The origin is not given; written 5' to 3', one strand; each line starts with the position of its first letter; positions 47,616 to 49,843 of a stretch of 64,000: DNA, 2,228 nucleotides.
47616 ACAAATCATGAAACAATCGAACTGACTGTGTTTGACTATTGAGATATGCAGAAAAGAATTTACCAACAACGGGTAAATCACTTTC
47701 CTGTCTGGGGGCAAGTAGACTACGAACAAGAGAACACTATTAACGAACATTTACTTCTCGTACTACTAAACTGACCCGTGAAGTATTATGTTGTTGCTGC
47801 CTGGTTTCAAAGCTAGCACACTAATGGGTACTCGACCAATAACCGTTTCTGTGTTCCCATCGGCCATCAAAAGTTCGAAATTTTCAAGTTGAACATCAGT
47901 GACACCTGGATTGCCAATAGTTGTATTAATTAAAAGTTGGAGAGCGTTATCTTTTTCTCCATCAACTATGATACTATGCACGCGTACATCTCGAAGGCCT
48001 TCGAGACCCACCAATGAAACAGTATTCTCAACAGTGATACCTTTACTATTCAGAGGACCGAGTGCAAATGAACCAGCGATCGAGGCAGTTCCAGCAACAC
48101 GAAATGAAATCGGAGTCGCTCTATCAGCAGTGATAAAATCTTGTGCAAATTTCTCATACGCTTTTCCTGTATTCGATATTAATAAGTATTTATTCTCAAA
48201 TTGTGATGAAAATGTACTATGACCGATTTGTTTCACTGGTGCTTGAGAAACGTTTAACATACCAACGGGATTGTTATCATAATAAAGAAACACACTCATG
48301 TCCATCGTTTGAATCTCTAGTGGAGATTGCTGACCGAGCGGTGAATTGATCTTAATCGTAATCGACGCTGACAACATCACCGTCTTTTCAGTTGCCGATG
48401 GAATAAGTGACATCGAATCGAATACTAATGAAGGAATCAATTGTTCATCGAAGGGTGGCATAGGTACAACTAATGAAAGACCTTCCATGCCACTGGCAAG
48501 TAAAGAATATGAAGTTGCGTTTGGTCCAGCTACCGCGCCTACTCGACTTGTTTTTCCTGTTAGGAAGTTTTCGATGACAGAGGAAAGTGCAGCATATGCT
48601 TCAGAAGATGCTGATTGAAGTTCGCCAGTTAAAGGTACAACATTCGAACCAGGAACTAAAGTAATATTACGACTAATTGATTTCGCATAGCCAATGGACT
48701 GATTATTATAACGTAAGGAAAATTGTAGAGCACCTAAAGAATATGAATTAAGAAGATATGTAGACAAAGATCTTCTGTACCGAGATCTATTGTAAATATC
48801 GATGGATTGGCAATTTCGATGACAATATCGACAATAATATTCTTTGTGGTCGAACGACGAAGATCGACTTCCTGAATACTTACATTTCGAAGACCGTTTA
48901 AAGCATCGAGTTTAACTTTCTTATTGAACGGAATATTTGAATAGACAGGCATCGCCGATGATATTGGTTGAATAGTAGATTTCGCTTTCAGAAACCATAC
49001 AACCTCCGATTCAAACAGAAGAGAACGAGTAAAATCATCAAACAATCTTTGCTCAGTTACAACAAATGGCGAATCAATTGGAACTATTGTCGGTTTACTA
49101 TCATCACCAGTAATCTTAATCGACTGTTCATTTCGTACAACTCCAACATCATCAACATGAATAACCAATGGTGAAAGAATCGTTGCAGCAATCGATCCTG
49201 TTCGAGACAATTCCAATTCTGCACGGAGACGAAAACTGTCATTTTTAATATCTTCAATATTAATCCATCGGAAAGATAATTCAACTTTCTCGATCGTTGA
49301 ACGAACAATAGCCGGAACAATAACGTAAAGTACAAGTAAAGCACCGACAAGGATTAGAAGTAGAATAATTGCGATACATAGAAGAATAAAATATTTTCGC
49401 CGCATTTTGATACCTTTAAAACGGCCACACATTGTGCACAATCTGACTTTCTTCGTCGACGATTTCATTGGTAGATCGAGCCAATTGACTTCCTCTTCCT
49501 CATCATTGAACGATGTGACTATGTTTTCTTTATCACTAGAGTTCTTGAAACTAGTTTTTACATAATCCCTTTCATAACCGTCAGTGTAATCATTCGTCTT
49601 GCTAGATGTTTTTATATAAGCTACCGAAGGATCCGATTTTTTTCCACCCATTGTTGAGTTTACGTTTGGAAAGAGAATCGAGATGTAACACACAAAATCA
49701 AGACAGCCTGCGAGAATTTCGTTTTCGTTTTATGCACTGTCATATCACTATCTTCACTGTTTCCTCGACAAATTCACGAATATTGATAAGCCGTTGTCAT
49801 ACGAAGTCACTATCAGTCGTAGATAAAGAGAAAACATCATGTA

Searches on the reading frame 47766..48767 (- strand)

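Call 40: search_protein_families(library=pfam, proteins=[window:47766-48767:-], max_evalue=0.001)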
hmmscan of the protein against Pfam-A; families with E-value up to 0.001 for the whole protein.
window:47766-48767:- (333 aa): 1 family
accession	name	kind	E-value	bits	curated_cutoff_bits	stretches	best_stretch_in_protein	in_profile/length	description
PF12505.14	DUF3712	-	4.3e-07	30.7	24.1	1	191-299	22-123/125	Protein of unknown function (DUF3712)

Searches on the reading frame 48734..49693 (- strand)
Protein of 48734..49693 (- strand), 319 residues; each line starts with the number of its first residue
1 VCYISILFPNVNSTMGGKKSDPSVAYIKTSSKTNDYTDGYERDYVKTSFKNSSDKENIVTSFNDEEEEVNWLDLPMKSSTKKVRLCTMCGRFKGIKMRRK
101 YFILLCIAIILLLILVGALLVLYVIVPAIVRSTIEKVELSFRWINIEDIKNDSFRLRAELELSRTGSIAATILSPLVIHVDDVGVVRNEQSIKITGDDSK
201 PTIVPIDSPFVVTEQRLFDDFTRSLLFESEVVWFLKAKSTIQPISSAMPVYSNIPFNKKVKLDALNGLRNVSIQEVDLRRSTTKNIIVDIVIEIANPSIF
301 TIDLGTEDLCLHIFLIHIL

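Call 40: search_protein_families(library=pfam, proteins=[window:48734-49693:-], max_evalue=0.001)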
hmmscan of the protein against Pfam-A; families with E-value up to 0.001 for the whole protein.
window:48734-49693:- (319 aa): 1 family
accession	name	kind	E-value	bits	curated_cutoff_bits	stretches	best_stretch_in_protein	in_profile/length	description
PF12505.14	DUF3712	-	2.4e-17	63.8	24.1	1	194-308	13-122/125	Protein of unknown function (DUF3712)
